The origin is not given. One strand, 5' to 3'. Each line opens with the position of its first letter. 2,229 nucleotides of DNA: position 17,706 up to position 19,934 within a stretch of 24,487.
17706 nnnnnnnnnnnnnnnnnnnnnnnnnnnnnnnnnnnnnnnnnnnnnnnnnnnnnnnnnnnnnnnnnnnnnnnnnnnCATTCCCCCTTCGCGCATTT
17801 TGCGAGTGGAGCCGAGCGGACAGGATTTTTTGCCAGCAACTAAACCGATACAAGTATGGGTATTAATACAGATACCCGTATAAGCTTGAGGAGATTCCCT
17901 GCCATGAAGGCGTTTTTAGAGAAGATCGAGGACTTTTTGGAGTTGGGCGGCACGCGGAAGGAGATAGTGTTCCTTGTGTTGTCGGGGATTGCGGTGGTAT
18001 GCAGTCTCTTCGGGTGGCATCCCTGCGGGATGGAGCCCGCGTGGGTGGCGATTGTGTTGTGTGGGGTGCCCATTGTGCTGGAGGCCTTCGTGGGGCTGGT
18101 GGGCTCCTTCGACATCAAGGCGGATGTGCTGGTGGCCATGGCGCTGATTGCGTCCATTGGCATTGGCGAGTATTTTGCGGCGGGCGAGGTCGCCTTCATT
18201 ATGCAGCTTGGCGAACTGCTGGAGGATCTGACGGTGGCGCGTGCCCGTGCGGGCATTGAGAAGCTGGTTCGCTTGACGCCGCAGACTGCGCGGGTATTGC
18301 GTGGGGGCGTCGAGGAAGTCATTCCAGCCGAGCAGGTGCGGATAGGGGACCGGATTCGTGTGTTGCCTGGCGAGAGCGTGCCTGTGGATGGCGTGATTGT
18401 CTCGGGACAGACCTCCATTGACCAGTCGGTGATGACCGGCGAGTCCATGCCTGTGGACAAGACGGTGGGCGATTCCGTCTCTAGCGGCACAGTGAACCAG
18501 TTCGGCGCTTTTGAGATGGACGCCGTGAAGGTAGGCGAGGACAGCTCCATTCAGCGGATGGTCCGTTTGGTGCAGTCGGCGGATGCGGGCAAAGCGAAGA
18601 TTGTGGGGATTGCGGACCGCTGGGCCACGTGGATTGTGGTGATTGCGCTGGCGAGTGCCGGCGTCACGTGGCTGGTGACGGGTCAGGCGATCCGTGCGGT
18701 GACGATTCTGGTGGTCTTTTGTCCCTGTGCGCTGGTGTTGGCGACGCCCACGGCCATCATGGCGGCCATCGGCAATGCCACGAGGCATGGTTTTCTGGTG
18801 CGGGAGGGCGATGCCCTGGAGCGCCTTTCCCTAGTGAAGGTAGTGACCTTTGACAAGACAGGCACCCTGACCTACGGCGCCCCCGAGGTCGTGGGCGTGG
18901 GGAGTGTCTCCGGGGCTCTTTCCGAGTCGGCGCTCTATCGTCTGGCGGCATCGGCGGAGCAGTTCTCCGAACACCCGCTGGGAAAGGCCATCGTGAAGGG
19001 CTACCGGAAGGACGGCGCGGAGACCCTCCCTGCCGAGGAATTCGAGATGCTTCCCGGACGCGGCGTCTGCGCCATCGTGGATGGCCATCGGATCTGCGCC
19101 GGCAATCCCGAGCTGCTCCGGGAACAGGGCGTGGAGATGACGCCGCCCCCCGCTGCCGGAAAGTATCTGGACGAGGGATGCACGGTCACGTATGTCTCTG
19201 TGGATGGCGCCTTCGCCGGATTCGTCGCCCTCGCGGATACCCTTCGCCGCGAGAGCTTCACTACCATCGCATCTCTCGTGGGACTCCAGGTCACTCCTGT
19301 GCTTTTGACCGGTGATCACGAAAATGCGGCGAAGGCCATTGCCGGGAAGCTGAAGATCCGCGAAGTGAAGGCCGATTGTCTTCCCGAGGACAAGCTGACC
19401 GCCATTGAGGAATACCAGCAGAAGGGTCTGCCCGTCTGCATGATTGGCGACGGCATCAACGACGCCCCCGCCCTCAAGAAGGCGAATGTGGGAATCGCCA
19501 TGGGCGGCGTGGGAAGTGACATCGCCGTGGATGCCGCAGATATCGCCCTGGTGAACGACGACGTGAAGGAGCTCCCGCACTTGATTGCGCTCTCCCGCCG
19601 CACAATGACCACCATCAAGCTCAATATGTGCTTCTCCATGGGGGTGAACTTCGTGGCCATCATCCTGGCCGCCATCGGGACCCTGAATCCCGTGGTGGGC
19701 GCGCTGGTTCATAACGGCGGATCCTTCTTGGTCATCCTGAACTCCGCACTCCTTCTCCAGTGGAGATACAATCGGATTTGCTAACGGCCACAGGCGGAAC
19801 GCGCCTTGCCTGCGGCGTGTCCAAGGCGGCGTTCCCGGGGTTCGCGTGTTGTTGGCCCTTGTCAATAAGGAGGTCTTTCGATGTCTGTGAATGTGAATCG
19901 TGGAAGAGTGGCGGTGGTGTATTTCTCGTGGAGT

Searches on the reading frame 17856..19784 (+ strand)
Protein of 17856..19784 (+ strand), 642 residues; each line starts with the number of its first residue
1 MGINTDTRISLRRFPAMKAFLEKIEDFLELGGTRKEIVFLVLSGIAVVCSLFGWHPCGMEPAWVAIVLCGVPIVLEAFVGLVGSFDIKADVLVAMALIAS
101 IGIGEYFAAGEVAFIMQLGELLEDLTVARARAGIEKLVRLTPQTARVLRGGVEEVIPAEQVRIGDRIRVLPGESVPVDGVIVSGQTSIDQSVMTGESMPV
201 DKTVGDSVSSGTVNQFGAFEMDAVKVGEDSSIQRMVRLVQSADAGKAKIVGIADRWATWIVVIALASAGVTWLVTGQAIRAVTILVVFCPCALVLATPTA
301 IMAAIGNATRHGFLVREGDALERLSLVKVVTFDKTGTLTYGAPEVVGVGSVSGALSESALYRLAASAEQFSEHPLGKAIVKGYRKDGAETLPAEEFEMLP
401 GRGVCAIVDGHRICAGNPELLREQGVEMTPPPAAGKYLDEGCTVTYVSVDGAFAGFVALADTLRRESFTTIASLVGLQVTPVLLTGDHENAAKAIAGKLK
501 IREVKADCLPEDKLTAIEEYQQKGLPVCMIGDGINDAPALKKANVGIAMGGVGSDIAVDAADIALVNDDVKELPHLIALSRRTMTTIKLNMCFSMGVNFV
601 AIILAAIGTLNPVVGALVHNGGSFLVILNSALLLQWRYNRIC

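Call 4: search_protein_families(library=pfam, proteins=[window:17856-19784:+], max_evalue=0.01)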
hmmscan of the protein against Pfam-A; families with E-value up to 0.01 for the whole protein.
window:17856-19784:+ (642 aa): 3 families
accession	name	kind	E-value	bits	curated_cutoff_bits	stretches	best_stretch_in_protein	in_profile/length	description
PF00122.25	E1-E2_ATPase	-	5.7e-50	169.8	28.1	1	140-311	2-181/181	E1-E2 ATPase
PF00702.32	Hydrolase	-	7.5e-27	95.4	26.4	1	327-544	1-191/191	haloacid dehalogenase-like hydrolase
PF08282.18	Hydrolase_3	-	0.0096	16.1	20.9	0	520-562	199-240/255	haloacid dehalogenase-like hydrolase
